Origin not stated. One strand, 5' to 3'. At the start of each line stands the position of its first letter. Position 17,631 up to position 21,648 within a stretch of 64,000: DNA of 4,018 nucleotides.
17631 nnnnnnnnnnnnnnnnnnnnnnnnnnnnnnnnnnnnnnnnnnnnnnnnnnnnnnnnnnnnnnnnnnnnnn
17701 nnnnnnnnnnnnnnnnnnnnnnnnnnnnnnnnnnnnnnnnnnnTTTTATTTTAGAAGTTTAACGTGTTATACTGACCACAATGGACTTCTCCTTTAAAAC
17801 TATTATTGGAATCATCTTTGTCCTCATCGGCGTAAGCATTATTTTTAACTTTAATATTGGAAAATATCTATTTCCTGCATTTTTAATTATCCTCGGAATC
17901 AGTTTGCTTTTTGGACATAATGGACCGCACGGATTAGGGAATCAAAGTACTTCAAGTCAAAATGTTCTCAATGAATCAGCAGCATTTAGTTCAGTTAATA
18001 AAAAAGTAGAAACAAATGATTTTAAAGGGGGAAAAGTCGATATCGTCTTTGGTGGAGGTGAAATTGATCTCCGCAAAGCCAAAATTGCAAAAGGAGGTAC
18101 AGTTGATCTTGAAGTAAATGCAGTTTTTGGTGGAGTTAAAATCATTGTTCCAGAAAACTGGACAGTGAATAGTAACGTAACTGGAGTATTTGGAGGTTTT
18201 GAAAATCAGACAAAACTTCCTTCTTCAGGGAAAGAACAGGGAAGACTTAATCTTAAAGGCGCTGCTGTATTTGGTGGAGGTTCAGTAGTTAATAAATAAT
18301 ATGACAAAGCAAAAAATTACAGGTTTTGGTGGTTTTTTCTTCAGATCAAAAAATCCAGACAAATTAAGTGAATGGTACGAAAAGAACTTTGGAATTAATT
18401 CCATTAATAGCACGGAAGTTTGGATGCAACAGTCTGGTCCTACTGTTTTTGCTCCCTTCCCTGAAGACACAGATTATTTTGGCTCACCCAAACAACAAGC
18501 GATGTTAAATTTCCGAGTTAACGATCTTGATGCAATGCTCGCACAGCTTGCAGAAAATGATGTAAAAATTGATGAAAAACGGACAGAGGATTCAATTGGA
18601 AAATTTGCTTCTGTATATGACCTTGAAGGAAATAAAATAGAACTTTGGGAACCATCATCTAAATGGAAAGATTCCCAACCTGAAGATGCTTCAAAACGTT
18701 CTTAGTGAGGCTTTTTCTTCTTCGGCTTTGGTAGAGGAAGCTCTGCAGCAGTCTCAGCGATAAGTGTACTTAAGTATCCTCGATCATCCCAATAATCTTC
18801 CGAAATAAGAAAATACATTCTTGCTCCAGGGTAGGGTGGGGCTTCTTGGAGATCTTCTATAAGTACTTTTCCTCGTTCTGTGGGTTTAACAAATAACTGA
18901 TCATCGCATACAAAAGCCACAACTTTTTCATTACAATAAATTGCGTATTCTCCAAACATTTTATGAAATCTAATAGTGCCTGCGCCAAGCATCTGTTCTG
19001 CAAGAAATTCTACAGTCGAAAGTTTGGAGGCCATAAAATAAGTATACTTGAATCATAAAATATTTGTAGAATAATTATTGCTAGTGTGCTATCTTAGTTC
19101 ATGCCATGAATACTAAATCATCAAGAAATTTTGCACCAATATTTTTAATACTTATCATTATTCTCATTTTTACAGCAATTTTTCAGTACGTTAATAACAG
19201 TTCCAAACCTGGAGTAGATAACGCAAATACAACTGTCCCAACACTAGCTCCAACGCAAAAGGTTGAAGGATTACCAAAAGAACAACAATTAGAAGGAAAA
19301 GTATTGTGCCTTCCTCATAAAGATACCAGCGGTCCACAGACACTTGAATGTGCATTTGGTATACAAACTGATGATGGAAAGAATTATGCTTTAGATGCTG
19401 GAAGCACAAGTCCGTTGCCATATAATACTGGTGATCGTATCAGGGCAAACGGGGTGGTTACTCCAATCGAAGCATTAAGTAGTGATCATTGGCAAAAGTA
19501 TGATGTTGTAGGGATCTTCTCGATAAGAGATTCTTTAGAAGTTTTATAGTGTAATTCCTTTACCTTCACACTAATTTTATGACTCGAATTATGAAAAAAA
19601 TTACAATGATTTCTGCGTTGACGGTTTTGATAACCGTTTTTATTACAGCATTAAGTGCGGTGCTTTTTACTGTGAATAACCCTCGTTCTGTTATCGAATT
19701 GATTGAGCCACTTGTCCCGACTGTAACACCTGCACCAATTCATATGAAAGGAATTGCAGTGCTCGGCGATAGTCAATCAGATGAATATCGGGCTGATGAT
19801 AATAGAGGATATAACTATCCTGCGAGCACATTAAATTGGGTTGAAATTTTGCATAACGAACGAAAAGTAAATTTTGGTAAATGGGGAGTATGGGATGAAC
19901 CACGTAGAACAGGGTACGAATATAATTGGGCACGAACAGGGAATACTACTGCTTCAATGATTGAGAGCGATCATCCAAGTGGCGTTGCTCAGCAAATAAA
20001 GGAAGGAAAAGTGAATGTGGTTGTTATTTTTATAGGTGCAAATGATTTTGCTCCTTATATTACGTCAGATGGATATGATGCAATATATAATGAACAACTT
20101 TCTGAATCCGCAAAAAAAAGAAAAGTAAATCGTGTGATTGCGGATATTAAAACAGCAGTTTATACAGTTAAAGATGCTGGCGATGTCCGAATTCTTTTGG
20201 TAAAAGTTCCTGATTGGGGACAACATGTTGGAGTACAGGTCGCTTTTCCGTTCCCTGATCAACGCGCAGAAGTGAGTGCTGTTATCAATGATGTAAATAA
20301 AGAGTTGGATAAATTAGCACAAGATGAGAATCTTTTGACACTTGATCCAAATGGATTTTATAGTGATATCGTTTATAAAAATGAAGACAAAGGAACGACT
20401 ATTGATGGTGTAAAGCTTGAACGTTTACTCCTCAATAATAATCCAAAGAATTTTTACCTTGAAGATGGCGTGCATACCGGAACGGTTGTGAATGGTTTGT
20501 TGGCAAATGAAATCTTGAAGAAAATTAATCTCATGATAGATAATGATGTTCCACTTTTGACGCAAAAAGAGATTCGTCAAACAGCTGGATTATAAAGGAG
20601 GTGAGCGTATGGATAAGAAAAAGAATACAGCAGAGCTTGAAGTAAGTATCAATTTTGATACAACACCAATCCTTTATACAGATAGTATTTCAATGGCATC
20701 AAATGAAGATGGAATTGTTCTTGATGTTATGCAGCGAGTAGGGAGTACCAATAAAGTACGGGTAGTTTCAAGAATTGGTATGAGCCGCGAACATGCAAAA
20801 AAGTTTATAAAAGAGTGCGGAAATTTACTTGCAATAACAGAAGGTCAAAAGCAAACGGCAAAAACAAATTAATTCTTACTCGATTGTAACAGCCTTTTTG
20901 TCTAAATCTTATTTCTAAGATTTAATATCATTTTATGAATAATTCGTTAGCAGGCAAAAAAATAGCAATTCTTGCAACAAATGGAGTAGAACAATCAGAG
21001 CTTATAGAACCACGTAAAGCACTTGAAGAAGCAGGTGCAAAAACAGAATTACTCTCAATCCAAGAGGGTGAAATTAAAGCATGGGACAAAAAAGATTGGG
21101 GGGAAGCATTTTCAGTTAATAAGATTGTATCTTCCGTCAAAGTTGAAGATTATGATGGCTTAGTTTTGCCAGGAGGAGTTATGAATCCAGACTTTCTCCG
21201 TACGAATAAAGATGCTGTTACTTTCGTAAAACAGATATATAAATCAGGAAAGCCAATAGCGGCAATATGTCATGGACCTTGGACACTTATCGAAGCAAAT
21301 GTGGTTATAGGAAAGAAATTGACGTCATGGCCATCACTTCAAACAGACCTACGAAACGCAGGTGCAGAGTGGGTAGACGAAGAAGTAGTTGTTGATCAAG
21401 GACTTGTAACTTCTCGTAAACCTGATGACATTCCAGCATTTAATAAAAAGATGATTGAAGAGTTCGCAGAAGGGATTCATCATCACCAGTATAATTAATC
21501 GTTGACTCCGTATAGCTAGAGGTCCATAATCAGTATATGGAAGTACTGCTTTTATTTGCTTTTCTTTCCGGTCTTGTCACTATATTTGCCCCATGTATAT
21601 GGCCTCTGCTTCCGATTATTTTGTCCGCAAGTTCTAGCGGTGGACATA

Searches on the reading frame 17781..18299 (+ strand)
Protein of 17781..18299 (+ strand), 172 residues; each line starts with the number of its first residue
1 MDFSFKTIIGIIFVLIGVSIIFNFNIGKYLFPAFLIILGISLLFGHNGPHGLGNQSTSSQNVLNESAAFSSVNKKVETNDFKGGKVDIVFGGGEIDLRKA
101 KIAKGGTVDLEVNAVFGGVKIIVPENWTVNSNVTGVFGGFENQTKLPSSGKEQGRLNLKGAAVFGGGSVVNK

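Call 59: search_protein_families(library=pfam, proteins=[window:17781-18299:+], max_evalue=0.00001)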
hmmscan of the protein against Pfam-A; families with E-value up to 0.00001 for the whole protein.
window:17781-18299:+ (172 aa): 1 family
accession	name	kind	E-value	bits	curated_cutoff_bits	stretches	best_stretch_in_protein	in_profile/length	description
PF09922.15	LiaF-like_C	-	2.7e-07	30.9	29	1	77-141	10-73/114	Cell wall-active antibiotics response LiaF, C-terminal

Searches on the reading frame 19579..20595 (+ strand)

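Call 21: search_protein_families(library=pfam, proteins=[window:19579-20595:+], max_evalue=0.00001)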
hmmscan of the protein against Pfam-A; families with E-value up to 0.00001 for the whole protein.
window:19579-20595:+ (338 aa): 2 families
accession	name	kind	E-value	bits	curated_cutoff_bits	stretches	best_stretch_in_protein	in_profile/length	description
PF00657.28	Lipase_GDSL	-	4.9e-09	37.1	23.6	1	59-312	1-208/208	GDSL-like Lipase/Acylhydrolase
PF13472.12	Lipase_GDSL_2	-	1.4e-08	35.9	32.9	1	62-262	2-154/178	GDSL-like Lipase/Acylhydrolase family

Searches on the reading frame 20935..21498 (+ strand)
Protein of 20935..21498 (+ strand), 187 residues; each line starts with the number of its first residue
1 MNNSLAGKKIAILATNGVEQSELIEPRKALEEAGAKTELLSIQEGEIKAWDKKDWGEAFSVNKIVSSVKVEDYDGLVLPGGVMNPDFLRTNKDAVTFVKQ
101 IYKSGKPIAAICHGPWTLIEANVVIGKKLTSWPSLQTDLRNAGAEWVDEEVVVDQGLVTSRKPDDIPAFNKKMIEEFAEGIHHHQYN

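Call 59: search_protein_families(library=pfam, proteins=[window:20935-21498:+], max_evalue=0.00001)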
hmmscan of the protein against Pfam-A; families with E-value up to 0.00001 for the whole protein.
window:20935-21498:+ (187 aa): 1 family
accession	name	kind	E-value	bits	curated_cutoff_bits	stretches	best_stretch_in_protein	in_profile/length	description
PF01965.30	DJ-1_PfpI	-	6.9e-54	182.5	26.6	1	8-176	1-165/165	DJ-1/PfpI family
